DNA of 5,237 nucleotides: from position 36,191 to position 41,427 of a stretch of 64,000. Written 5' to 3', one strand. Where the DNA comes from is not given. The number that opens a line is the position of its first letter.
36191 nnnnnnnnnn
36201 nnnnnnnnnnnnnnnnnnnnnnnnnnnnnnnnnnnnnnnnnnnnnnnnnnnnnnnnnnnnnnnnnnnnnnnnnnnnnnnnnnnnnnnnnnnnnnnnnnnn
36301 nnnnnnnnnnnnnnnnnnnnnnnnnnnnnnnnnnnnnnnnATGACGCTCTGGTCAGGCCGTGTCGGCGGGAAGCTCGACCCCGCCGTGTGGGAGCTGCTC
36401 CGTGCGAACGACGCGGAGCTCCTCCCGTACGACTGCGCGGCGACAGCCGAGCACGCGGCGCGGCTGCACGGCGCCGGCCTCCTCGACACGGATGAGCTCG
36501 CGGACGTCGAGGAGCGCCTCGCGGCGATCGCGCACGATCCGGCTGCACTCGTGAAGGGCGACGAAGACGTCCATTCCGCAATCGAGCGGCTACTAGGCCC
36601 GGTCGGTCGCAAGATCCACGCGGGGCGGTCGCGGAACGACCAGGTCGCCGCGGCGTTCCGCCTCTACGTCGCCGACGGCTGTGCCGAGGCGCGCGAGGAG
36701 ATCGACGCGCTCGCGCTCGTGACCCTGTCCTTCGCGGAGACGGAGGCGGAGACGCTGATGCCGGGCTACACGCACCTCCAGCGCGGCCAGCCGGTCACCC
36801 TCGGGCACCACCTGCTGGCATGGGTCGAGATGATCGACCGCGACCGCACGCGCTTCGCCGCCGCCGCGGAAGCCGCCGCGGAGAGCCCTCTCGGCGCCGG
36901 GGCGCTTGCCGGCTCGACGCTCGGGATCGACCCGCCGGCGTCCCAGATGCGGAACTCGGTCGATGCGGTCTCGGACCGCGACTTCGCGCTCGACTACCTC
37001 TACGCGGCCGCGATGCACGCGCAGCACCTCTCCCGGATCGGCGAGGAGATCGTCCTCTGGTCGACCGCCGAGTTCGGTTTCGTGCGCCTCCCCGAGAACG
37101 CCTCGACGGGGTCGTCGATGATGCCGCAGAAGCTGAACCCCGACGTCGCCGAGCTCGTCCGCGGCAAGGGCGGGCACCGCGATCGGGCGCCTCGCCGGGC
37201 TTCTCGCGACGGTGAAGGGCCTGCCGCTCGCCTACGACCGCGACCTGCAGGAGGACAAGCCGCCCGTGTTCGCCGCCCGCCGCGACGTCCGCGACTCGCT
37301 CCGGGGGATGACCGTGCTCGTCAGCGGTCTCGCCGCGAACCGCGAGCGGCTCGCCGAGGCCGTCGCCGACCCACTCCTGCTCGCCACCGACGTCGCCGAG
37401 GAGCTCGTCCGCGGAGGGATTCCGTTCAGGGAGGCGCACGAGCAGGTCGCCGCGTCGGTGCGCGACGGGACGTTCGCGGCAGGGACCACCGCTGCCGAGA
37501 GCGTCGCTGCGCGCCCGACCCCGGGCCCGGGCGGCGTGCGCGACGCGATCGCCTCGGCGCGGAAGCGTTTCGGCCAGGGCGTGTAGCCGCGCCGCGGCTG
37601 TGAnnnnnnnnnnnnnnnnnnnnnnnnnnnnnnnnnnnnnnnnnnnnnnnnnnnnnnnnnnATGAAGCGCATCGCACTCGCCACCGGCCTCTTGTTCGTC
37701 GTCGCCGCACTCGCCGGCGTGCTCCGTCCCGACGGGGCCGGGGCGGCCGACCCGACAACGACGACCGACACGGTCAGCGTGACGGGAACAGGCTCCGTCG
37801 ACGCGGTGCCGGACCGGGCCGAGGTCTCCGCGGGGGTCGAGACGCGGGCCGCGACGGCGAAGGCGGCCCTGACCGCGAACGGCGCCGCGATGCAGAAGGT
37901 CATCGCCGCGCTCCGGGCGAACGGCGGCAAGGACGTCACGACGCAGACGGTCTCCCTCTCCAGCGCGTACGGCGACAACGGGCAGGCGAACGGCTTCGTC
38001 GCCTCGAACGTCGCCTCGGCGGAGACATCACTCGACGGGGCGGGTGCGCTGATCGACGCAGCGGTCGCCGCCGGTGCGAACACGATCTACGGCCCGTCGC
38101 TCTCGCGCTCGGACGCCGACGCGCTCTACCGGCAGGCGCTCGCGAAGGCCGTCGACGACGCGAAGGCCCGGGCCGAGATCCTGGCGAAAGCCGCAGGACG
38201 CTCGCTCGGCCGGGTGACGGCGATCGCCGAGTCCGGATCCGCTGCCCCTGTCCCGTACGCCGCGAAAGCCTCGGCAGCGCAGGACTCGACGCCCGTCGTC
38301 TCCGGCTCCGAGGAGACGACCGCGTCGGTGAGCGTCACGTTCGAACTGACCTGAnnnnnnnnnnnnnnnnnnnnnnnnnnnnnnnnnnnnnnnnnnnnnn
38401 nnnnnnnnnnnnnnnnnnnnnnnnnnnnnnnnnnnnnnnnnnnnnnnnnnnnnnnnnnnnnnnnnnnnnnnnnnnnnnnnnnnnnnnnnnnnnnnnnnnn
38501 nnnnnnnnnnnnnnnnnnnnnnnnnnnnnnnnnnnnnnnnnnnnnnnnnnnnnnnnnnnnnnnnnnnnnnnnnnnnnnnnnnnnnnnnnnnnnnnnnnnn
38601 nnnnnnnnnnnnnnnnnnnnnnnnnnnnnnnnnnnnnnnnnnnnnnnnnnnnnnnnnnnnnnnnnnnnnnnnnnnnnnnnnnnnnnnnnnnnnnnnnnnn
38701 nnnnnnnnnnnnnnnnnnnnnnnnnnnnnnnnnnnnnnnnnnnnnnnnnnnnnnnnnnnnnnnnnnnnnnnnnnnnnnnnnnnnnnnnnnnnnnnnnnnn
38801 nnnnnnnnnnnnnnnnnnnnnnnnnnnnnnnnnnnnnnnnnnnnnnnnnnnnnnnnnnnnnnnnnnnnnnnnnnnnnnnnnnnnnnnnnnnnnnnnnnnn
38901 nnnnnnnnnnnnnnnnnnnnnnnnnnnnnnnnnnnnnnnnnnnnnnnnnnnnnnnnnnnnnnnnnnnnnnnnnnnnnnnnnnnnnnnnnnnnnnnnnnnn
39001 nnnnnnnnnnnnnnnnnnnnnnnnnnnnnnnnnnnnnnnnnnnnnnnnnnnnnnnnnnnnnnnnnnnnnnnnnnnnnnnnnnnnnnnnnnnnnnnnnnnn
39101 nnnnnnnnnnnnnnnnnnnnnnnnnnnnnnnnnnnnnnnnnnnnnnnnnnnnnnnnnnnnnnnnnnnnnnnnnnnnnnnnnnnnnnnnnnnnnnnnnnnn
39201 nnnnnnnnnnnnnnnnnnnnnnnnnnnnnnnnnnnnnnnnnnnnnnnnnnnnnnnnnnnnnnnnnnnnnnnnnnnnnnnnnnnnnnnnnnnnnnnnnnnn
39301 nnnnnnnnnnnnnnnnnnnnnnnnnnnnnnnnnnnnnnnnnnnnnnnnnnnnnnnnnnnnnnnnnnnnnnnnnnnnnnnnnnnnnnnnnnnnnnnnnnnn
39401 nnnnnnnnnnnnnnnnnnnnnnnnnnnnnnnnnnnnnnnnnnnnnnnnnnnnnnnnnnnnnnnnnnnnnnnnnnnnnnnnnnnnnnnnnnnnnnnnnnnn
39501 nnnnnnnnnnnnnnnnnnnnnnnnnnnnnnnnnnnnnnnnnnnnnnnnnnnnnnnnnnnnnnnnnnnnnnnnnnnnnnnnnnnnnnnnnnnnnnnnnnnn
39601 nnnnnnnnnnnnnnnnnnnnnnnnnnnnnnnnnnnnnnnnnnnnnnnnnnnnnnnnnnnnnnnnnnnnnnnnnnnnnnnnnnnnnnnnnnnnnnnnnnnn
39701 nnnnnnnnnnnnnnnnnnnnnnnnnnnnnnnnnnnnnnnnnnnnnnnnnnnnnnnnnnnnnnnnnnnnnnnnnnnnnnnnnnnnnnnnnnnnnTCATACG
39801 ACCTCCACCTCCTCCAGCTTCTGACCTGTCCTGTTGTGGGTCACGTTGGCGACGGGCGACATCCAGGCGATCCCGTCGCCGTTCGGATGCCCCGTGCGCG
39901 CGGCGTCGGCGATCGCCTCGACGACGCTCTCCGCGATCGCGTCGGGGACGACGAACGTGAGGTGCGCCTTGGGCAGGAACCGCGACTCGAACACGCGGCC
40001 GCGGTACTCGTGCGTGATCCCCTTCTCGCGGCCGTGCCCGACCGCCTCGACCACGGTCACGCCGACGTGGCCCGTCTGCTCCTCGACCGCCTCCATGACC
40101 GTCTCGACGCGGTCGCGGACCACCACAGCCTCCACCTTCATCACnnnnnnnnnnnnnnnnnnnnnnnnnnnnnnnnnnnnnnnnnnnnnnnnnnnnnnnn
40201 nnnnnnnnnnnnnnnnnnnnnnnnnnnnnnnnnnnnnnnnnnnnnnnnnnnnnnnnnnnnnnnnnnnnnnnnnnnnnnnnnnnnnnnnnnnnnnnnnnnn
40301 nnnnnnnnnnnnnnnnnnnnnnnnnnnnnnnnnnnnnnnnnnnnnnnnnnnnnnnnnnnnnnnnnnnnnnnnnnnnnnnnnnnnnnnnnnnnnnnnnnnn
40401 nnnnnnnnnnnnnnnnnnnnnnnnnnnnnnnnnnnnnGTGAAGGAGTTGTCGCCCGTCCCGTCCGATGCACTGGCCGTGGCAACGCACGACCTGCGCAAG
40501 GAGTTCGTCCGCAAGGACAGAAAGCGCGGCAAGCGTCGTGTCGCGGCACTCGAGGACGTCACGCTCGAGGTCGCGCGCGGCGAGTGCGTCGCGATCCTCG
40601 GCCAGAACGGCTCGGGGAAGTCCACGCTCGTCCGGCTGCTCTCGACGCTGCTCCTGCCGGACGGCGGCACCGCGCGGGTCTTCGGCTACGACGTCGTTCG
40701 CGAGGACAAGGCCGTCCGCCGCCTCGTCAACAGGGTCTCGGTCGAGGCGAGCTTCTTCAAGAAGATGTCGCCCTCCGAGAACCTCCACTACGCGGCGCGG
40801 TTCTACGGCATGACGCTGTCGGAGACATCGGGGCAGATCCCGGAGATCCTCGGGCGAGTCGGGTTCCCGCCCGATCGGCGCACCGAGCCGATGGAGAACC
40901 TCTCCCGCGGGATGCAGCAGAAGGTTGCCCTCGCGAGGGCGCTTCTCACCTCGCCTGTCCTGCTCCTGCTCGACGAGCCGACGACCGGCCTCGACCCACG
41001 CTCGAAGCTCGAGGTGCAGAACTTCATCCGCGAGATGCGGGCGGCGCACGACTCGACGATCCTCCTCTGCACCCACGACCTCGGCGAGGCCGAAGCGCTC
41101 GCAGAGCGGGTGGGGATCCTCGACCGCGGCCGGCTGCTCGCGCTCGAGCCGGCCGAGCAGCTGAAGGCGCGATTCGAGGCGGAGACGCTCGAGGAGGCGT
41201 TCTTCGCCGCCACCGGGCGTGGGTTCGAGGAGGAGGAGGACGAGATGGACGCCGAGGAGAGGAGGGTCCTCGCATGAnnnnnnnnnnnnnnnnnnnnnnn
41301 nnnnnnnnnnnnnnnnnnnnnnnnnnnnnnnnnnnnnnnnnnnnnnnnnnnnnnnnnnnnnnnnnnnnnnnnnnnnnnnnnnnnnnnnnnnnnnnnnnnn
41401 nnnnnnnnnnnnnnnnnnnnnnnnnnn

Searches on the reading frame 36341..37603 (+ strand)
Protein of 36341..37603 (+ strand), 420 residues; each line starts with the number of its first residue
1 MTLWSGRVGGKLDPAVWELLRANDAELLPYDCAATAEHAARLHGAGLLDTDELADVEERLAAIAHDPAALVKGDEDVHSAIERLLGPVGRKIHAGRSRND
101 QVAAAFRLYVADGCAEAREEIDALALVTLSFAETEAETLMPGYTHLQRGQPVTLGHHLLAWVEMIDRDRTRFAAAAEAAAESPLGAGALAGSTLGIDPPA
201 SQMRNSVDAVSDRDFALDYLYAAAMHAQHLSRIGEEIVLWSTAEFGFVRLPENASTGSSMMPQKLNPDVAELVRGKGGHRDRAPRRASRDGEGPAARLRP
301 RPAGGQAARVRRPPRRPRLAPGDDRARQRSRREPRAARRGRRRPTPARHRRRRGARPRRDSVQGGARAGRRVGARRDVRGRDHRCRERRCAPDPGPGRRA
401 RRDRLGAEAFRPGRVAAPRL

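Call 10: search_protein_families(library=pfam, proteins=[window:36341-37603:+])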
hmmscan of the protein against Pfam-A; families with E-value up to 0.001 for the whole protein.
window:36341-37603:+ (420 aa): 1 family
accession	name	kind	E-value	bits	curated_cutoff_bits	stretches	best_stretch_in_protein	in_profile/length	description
PF00206.25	Lyase_1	-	5e-50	171.1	27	1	50-277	47-307/312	Lyase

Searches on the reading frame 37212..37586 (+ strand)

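Call 13: search_protein_families(library=pfam, proteins=[window:37212-37586:+], max_evalue=0.01)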
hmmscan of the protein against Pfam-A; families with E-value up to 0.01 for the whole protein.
window:37212-37586:+ (124 aa): 1 family
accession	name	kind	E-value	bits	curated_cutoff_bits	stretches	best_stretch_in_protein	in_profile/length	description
PF14698.11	ASL_C2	-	4.7e-10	40.2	27.3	1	56-85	2-31/69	Argininosuccinate lyase C-terminal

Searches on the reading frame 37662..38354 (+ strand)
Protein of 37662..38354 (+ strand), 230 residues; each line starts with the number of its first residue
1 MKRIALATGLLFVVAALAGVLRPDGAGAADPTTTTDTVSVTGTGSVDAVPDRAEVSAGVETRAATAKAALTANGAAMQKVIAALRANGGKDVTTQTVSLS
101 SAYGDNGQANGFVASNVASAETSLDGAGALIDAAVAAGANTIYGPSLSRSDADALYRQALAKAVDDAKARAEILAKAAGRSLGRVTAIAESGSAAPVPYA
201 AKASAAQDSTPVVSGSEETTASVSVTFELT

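Call 13: search_protein_families(library=pfam, proteins=[window:37662-38354:+], max_evalue=0.01)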
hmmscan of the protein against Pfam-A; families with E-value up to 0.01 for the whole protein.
window:37662-38354:+ (230 aa): 1 family
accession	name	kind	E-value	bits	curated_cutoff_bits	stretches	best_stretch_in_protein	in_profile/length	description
PF04402.19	SIMPL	-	4e-45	155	25.2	1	38-227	1-205/205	Protein of unknown function (DUF541)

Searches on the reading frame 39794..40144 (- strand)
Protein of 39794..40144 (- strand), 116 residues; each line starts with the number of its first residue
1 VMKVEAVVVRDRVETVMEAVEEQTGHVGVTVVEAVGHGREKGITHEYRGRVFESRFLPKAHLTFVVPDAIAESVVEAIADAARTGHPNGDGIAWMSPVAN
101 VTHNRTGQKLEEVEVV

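Call 10: search_protein_families(library=pfam, proteins=[window:39794-40144:-])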
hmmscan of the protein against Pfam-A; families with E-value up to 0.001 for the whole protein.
window:39794-40144:- (116 aa): 1 family
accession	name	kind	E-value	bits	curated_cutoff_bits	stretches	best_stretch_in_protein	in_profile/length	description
PF00543.27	P-II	-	6e-17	62.3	25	1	1-107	1-101/102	Nitrogen regulatory protein P-II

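Call 21: find_homologous_proteins(query=window:39794-40144:-)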
Query window:39794-40144:- (116 aa): 7448 proteins with E <= 0.001 among 7469 candidates; the best 120 are listed.
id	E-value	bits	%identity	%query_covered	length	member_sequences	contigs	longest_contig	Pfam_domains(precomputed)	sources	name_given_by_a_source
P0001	3.8e-66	238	-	-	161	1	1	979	PF00543.28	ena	-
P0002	1.1e-65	237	97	100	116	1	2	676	PF00543.28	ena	-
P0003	2.0e-63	229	92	100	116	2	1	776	PF00543.28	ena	-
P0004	2.7e-61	222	-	-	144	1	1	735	PF00543.28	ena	-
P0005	2.1e-60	220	90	99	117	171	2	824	PF00543.28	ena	-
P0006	2.3e-60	219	92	91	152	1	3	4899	PF00543.28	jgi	jgi:nitrogen regulatory protein P-II 1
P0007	3.6e-60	219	88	100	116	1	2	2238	PF00543.28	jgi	jgi:nitrogen regulatory protein P-II 1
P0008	3.9e-60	219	89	99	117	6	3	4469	PF00543.28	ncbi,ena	-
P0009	5.2e-60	218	89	99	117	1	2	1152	PF00543.28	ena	-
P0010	5.8e-60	218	88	99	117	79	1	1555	PF00543.28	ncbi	-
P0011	8.2e-60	218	85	100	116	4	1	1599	PF00543.28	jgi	jgi:nitrogen regulatory protein P-II 1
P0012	8.4e-60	218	90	100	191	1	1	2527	PF00543.28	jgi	jgi:nitrogen regulatory protein P-II 1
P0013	1.1e-59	217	88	100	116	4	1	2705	PF00543.28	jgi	jgi:nitrogen regulatory protein P-II 1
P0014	1.5e-59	217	88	100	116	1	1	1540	PF00543.28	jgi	jgi:nitrogen regulatory protein P-II 1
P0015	1.7e-59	217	89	100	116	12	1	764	PF00543.28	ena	-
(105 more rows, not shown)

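Call 22: find_related_loci(query=window:39794-40144:-, collection=genome_contigs, flank=10000)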
Query window:39794-40144:- (116 aa) in genome_contigs; peptide patterns used: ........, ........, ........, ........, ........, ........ (x = any residue, [..] = any of these).
318 stretches matched a pattern; 188 encode a relative of the query (tblastn E <= 1e-3); the best 80 are kept; 80 distinct loci.
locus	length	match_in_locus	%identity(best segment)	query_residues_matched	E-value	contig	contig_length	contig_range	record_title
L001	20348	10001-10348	92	1-116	2e-66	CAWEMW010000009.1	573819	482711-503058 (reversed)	MAG: uncultured Actinomycetes bacterium isolate MFD02360.bin.1.121 genome assembly, contig: contig_3504, whole genome sh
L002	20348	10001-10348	91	1-116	1e-65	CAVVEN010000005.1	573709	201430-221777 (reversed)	MAG: uncultured Actinomycetes bacterium isolate MFD02242.bin.2.78 genome assembly, contig: contig_22084, whole genome sh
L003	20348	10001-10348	91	1-116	4e-65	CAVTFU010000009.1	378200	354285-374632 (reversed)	MAG: uncultured Actinomycetes bacterium isolate MFD09267.bin.2.184 genome assembly, contig: contig_30958, whole genome s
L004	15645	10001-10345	90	1-115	9e-65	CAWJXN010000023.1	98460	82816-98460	MAG: uncultured Actinomycetes bacterium isolate MFD05454.bin.2.27 genome assembly, contig: contig_76121, whole genome sh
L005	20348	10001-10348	91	1-116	7e-65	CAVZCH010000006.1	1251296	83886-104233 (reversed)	MAG: uncultured Actinomycetes bacterium isolate MFD00822.bin.2.36 genome assembly, contig: contig_74558, whole genome sh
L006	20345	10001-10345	90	1-115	3e-64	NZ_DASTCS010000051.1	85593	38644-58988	MAG: Gaiella sp. isolate SMAG_U799 k141_18015, whole genome shotgun sequence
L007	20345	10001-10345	88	1-115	2e-63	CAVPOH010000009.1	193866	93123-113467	MAG: uncultured Actinomycetes bacterium isolate MFD00072.bin.2.169 genome assembly, contig: contig_25572, whole genome s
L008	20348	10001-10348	89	1-116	9e-64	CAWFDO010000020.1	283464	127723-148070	MAG: uncultured Actinomycetes bacterium isolate MFD02360.bin.2.285 genome assembly, contig: contig_6110, whole genome sh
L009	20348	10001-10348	88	1-116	6e-64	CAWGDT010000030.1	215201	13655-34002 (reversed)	MAG: uncultured Actinomycetes bacterium isolate MFD02242.bin.1.331 genome assembly, contig: contig_8231, whole genome sh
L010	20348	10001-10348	87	1-116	2e-63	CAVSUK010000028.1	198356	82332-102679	MAG: uncultured Gaiellaceae bacterium isolate MFD02809.bin.2.57 genome assembly, contig: contig_55709, whole genome shot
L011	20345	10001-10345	85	1-115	1e-63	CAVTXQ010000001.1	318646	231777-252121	MAG: uncultured Gaiellaceae bacterium isolate MFD06742.bin.2.104 genome assembly, contig: contig_10475, whole genome sho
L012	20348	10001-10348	84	1-116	3e-63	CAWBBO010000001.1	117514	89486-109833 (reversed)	MAG: uncultured Gaiellaceae bacterium isolate MFD09730.bin.2.97 genome assembly, contig: contig_11841, whole genome shot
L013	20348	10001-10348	88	1-116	3e-63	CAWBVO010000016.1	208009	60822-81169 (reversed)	MAG: uncultured Actinomycetes bacterium isolate MFD07639.bin.1.1 genome assembly, contig: contig_31522, whole genome sho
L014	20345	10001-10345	84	1-115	9e-63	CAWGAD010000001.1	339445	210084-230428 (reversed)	MAG: uncultured Gaiellaceae bacterium isolate MFD06742.bin.3.587 genome assembly, contig: contig_116, whole genome shotg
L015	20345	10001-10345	89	1-115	5e-63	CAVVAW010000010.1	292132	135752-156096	MAG: uncultured Actinomycetes bacterium isolate MFD08669.bin.1.88 genome assembly, contig: contig_42771, whole genome sh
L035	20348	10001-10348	83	1-116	2e-60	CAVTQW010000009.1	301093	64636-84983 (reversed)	MAG: uncultured Thermoleophilia bacterium isolate MFD00392.bin.2.285 genome assembly, contig: contig_43966, whole genome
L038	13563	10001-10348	80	1-116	5e-60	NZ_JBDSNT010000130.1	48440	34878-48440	MAG: Gaiella sp. isolate cluster1_bin.422 k127_13385862, whole genome shotgun sequence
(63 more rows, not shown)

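Call 32: search_protein_families(library=pfam, proteins=[L035:8745-9839:+, L002:3863-4987:+, L038:8707-9837:+, L002:3150-4817:+], max_evalue=0.001)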
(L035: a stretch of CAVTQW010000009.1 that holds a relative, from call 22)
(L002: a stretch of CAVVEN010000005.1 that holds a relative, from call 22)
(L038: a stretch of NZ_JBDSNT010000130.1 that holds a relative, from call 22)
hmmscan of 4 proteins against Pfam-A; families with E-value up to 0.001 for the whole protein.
L035:8745-9839:+ (364 aa): 1 family
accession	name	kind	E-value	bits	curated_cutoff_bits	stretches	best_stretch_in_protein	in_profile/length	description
PF00120.29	Gln-synt_C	-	2.9e-14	53.3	24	1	113-333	23-250/344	Glutamine synthetase, catalytic domain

L002:3863-4987:+ (374 aa): 0 families

L038:8707-9837:+ (376 aa): 2 families
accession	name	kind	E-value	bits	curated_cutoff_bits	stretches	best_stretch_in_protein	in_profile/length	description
PF03951.24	Gln-synt_N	-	8.7e-13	48.1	33.4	1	28-106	5-82/82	Glutamine synthetase, beta-Grasp domain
PF00120.29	Gln-synt_C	-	4.9e-12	46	24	1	169-257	70-155/344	Glutamine synthetase, catalytic domain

L002:3150-4817:+ (555 aa): 2 families
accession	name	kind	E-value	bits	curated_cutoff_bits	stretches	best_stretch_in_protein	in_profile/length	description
PF00120.29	Gln-synt_C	-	1.2e-12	48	24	1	303-523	24-251/344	Glutamine synthetase, catalytic domain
PF03951.24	Gln-synt_N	-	2e-10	40.6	33.4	1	204-282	5-82/82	Glutamine synthetase, beta-Grasp domain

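Call 58: search_protein_families(library=pfam, proteins=[L011:8542-9990:+])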
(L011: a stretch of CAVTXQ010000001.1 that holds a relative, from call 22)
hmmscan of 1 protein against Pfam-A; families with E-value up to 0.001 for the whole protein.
L011:8542-9990:+ (482 aa): 2 families
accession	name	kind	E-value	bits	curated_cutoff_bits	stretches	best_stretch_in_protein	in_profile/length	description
PF00120.29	Gln-synt_C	-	6.3e-134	446.8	24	1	120-479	2-344/344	Glutamine synthetase, catalytic domain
PF03951.24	Gln-synt_N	-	3.7e-30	103.8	33.4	1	32-112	2-82/82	Glutamine synthetase, beta-Grasp domain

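Call 72: search_protein_families(library=ncbifam, proteins=[window:39794-40144:-, L002:3744-4817:+, L011:8542-9990:+], max_evalue=0.00001)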
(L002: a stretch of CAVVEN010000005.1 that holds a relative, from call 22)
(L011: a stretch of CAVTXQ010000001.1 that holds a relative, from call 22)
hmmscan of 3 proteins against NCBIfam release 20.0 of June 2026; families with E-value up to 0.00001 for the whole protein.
window:39794-40144:- (116 aa): 2 families
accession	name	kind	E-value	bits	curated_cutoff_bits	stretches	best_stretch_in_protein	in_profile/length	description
NF008111.0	PRK10858.1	equivalog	1.2e-18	67.6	202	1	1-111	1-109/112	nitrogen regulatory protein P-II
NF007946.0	PRK10665.1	equivalog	7.3e-14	52.5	181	1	2-109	1-107/112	P-II family nitrogen regulator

L002:3744-4817:+ (357 aa): 3 families
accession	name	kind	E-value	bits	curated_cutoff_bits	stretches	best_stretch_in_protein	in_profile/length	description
NF041605.1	gln_syn_GlnII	equivalog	6.6e-116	387.1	500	1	4-336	3-330/333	glutamine synthetase GlnII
TIGR00653.1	GlnA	equivalog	2.4e-11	43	429.15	1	129-236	168-268/462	type I glutamate--ammonia ligase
TIGR03105.1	gln_synth_III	equivalog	1.4e-06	27.1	469.6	0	160-238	168-243/435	type III glutamate--ammonia ligase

L011:8542-9990:+ (482 aa): 5 families
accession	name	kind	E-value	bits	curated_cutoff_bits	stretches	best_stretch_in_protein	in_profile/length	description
TIGR00653.1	GlnA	equivalog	1.1e-189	631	429.15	1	23-481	3-462/462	type I glutamate--ammonia ligase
NF007006.0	PRK09469.1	equivalog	2.3e-174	580.4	845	1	22-481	5-468/469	glutamate--ammonia ligase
TIGR03105.1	gln_synth_III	equivalog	2.7e-67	227.2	469.6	1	207-461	161-416/435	type III glutamate--ammonia ligase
NF045547.1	GGputSyn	equivalog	1.4e-65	221.8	650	1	190-462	152-426/438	gamma-glutamylputrescine synthetase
NF041605.1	gln_syn_GlnII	equivalog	2.5e-09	36.7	500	1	230-388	173-322/333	glutamine synthetase GlnII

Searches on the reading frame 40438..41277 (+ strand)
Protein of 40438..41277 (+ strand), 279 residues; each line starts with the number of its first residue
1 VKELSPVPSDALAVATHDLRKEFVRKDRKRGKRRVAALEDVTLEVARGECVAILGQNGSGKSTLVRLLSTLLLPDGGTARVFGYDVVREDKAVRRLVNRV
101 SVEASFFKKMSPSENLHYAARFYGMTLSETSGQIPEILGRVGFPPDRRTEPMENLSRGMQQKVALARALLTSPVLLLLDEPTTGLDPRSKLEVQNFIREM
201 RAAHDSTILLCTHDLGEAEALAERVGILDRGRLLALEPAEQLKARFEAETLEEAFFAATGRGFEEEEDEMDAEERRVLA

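Call 10: search_protein_families(library=pfam, proteins=[window:40438-41277:+])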
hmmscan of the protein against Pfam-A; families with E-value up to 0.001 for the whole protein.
window:40438-41277:+ (279 aa): 6 families
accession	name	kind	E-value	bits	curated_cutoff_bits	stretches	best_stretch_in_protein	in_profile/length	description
PF00005.33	ABC_tran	-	7.5e-30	104.7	25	1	38-183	1-137/137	ABC transporter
PF13304.12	AAA_21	-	2.8e-14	54.3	27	1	144-216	227-301/304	AAA domain, putative AbiEii toxin, Type IV TA system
PF13555.12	AAA_29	-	4.8e-06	26.7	27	1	41-76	15-50/61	P-loop containing region of AAA domain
PF13191.12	AAA_16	-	3.1e-05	25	32.6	1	35-180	9-140/167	AAA ATPase domain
PF13401.12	AAA_22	-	0.00021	22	27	1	49-202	6-109/130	AAA domain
PF02463.25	SMC_N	-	0.00053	19.9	40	0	49-68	25-44/220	RecF/RecN/SMC N terminal domain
